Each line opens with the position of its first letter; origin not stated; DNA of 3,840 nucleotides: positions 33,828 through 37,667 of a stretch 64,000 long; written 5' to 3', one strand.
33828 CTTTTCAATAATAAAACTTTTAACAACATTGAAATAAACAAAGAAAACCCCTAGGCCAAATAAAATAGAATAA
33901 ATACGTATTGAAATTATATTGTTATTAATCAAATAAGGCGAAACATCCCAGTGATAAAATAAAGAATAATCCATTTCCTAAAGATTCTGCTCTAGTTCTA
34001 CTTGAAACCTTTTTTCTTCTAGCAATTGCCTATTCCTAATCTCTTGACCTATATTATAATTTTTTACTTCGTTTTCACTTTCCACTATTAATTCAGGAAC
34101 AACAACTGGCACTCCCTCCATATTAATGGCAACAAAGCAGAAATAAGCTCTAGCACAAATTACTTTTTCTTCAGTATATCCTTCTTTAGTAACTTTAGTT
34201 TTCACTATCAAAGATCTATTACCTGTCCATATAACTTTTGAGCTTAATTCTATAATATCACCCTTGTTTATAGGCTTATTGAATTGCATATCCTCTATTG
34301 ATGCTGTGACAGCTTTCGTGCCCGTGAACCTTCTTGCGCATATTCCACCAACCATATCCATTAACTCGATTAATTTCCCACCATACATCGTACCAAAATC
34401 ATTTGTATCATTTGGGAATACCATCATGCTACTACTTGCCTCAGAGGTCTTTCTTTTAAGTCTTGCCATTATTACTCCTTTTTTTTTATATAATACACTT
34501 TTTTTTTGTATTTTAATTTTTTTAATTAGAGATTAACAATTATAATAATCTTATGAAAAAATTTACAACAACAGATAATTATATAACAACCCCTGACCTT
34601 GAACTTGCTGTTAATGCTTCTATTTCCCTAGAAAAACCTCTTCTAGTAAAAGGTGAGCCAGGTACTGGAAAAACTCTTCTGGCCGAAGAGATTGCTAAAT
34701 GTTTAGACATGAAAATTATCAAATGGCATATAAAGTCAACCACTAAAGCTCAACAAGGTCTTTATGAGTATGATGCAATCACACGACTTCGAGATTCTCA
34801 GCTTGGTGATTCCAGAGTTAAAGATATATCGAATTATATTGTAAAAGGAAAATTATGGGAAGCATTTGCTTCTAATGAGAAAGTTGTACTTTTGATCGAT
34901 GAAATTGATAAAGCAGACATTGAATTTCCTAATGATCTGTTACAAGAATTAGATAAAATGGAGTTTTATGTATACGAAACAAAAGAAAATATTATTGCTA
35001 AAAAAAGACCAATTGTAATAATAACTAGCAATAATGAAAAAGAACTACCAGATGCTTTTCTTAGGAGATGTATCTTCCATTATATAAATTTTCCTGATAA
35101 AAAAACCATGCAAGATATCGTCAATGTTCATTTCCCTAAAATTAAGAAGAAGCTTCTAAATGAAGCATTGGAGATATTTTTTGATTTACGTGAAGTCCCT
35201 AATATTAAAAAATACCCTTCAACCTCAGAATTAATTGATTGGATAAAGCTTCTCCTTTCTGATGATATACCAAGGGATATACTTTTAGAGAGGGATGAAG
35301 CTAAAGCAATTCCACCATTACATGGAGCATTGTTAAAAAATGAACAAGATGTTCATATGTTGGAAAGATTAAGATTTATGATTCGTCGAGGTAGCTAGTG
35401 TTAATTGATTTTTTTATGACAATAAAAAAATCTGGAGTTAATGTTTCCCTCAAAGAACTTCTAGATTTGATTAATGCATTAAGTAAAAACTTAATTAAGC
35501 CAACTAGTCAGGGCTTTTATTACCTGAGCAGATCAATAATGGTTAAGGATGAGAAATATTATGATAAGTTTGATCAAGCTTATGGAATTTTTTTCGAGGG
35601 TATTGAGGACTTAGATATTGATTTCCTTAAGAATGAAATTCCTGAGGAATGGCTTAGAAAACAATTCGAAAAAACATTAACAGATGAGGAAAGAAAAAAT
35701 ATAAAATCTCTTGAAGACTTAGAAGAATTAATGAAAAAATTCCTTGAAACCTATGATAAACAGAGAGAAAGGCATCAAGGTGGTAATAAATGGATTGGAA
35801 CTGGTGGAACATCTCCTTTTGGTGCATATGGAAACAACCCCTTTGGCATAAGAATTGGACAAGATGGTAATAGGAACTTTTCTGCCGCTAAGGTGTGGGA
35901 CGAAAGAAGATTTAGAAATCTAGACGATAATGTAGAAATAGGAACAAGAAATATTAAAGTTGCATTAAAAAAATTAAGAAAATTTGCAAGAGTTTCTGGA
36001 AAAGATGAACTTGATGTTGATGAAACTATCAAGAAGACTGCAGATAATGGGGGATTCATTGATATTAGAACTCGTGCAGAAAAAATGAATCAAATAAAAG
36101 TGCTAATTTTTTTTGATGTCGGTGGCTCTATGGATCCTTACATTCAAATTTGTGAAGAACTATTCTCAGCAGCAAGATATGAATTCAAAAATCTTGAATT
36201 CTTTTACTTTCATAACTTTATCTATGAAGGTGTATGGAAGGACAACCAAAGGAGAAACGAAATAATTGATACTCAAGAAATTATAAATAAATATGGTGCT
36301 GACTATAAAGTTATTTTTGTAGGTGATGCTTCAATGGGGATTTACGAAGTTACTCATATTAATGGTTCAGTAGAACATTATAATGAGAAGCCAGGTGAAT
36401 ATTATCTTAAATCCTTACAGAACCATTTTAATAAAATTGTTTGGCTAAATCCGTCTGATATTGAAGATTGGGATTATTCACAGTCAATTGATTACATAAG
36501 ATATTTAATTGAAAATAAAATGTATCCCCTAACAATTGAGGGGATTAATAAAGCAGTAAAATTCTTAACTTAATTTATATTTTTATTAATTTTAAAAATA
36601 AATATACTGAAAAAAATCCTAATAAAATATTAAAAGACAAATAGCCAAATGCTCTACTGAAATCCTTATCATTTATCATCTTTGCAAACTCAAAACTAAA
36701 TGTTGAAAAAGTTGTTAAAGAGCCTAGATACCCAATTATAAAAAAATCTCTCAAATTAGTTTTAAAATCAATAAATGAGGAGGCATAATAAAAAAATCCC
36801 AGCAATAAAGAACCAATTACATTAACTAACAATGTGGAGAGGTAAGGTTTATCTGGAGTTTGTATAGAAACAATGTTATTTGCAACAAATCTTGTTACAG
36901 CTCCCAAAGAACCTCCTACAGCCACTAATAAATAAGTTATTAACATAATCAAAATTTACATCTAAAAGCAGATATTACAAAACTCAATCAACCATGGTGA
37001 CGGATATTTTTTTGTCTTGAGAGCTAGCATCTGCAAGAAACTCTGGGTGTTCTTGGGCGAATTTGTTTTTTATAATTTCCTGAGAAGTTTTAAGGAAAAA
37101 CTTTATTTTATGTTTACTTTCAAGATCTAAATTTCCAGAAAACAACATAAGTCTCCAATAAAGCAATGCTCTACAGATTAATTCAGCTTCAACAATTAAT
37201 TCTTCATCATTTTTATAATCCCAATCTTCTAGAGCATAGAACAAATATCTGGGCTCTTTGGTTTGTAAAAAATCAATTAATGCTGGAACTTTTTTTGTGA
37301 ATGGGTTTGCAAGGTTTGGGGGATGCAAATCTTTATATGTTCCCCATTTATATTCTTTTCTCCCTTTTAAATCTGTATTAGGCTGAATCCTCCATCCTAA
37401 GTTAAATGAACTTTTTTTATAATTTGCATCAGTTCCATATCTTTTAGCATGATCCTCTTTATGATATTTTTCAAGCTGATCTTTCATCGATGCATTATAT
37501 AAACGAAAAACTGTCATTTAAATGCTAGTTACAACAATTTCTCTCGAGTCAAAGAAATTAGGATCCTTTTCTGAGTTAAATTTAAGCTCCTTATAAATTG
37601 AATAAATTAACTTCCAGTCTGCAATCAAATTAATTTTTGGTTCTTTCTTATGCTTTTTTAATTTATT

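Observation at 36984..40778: Four-member paralogous family of unassignable proteins interleaved with crcB, msrB and a glutaredoxin-like gene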

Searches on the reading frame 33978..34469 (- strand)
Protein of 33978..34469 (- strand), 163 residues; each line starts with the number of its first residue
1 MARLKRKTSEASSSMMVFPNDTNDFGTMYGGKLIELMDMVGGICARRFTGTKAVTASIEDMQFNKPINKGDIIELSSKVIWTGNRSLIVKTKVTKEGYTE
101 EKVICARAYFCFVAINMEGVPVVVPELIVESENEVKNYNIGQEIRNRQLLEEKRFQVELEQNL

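Call 28: search_protein_families(library=pfam, proteins=[window:33978-34469:-], max_evalue=0.01)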
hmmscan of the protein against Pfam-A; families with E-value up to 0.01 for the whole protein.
window:33978-34469:- (163 aa): 1 family
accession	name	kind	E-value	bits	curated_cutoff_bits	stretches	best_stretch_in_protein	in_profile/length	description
PF03061.28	4HBT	-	1.3e-12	48.3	20.6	1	25-97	1-74/79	Thioesterase superfamily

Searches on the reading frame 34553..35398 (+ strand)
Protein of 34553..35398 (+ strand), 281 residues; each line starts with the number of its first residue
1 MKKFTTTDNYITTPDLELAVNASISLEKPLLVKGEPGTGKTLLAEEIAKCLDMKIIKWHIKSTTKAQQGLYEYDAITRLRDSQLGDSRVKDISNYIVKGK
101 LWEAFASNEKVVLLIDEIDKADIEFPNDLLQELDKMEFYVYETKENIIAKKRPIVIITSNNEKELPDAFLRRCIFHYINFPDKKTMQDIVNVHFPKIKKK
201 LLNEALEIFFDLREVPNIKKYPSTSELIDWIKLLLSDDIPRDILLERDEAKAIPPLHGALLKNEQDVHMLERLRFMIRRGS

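Call 28: search_protein_families(library=pfam, proteins=[window:34553-35398:+], max_evalue=0.01)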
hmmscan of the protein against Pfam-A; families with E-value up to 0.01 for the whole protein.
window:34553-35398:+ (281 aa): 13 families
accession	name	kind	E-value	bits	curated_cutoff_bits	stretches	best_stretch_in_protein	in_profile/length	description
PF00004.35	AAA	-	2.6e-12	47.8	21.2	1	30-174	1-124/131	ATPase family associated with various cellular activities (AAA)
PF07728.20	AAA_5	-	9e-12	45.6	22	1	29-172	1-138/139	AAA domain (dynein-related subfamily)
PF07724.20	AAA_2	-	6.2e-11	43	27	1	30-180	6-137/166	AAA domain (Cdc48 subfamily)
PF13401.12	AAA_22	-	5.9e-07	30.3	27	1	28-134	6-105/130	AAA domain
PF00158.32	Sigma54_activat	-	1.6e-06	28.3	20.2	0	21-49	16-44/168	Sigma-54 interaction domain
PF13191.12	AAA_16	-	6.4e-05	23.9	32.6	1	29-124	26-147/167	AAA ATPase domain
PF13245.12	AAA_19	-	0.0001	23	25.1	1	20-135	5-116/134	AAA domain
PF07726.17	AAA_3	-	0.00082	19.7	27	0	30-56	2-28/131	ATPase family associated with various cellular activities (AAA)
PF00910.28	RNA_helicase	-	0.00088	20.2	21.5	0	31-106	2-48/105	RNA helicase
PF12775.13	AAA_7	-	0.0012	18.8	25.8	1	17-66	23-75/181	P-loop containing dynein motor region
PF05729.18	NACHT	-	0.0039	17.5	26.7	0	29-51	2-24/167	NACHT domain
PF20720.3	nSTAND3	-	0.0047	17.1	27.2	1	12-50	3-40/155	Novel STAND NTPase 3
PF20030.5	bpMoxR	-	0.0049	16.4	27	0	22-140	27-128/205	MoxR domain in the MoxR-vWA-beta-propeller ternary systems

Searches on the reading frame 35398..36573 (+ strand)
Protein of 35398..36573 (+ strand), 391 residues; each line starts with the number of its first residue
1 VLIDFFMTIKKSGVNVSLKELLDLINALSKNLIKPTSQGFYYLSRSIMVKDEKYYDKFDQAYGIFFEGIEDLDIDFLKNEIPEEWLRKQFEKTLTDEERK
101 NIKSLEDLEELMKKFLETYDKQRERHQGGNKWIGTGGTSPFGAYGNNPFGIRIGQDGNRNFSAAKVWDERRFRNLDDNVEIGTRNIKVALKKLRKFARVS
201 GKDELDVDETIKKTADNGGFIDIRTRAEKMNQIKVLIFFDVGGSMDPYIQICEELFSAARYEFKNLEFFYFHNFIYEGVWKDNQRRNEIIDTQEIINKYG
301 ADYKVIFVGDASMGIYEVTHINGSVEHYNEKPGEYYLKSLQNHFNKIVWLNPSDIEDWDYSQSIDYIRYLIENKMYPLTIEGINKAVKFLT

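Call 28: search_protein_families(library=pfam, proteins=[window:35398-36573:+], max_evalue=0.01)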
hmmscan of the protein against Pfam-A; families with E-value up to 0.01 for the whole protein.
window:35398-36573:+ (391 aa): 1 family
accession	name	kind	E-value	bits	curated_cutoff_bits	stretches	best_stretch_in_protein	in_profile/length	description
PF05762.20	VWA_CoxE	-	3.4e-08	33.6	26.4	1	186-273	8-98/222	VWA domain containing CoxE-like protein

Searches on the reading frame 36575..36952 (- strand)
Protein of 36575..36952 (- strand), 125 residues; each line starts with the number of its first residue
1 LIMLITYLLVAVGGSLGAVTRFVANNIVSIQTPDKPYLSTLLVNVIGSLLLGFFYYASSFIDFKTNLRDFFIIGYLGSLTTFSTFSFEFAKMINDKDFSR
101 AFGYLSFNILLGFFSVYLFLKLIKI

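Call 4: search_protein_families(library=pfam, proteins=[window:36575-36952:-], max_evalue=1)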
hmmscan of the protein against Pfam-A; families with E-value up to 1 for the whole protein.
window:36575-36952:- (125 aa): 2 families
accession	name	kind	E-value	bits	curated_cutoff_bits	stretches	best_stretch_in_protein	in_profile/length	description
PF02537.21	CRCB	-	9.1e-25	87.4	32.9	1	8-118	1-101/103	CrcB-like protein, Camphor Resistance (CrcB)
PF15817.10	TMEM40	-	0.044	14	27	1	28-71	40-83/120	Transmembrane protein 40 family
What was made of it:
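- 36575..36952 (-): crcB (fluoride channel), the last gene of the putative operon, 31 nt after m1. PF02537 at 9e-25 (call 4).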

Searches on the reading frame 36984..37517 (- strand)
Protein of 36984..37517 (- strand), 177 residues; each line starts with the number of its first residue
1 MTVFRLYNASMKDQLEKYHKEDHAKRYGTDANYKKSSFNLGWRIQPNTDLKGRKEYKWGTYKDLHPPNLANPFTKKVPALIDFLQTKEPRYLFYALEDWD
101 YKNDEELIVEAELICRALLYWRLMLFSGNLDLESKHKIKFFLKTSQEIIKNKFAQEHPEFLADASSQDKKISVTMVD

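Call 4: search_protein_families(library=pfam, proteins=[window:36984-37517:-], max_evalue=1)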
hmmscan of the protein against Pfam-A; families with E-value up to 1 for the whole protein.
window:36984-37517:- (177 aa): 0 families

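Call 5: search_protein_families(library=ncbifam, proteins=[window:36984-37517:-], max_evalue=1)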
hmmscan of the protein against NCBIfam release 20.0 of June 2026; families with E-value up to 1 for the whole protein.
window:36984-37517:- (177 aa): 0 families

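Call 6: find_homologous_proteins(query=window:36984-37517:-, max_evalue=0.01)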
Query window:36984-37517:- (177 aa): 33 proteins with E <= 0.01 among 52 candidates.
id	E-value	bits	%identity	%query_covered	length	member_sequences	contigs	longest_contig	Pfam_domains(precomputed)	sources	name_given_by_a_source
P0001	5.6e-101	354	88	100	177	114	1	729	-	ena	-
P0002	5.7e-84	298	96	76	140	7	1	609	-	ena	-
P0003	1.6e-63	232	64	93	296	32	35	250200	-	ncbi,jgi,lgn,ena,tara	tara:strand:+ start:419 stop:1309 length:891 start_codon:yes stop_codon:yes gene_type:complete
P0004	2.0e-60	222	64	88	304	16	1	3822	-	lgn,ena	-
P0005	7.0e-60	220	63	89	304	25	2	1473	-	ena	-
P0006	7.7e-60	220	63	89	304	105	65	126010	-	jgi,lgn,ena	-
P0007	1.0e-57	213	65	80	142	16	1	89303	-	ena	-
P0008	9.5e-55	203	65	78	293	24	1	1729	-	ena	-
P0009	1.2e-51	193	71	67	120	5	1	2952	-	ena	-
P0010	7.0e-51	191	55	86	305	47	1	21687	-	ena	-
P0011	2.2e-50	189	55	86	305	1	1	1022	-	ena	-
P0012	2.2e-50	189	55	86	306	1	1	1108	-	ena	-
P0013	2.4e-50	189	53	86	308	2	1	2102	-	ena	-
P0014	5.6e-48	181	50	86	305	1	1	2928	-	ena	-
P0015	5.7e-48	181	50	86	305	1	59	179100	-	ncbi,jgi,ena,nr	ncbi:hypothetical protein HN460_03500 [bacterium]|jgi:hypothetical protein|nr:hypothetical protein [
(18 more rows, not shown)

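Call 37: search_protein_families(library=padloc, proteins=[window:36984-37517:-], max_evalue=0.1)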
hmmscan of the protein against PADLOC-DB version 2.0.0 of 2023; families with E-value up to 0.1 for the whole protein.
window:36984-37517:- (177 aa): 0 families

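Call 38: search_protein_families(library=phrogs, proteins=[window:36984-37517:-], max_evalue=0.1)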
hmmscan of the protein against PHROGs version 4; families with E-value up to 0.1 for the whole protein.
window:36984-37517:- (177 aa): 0 families
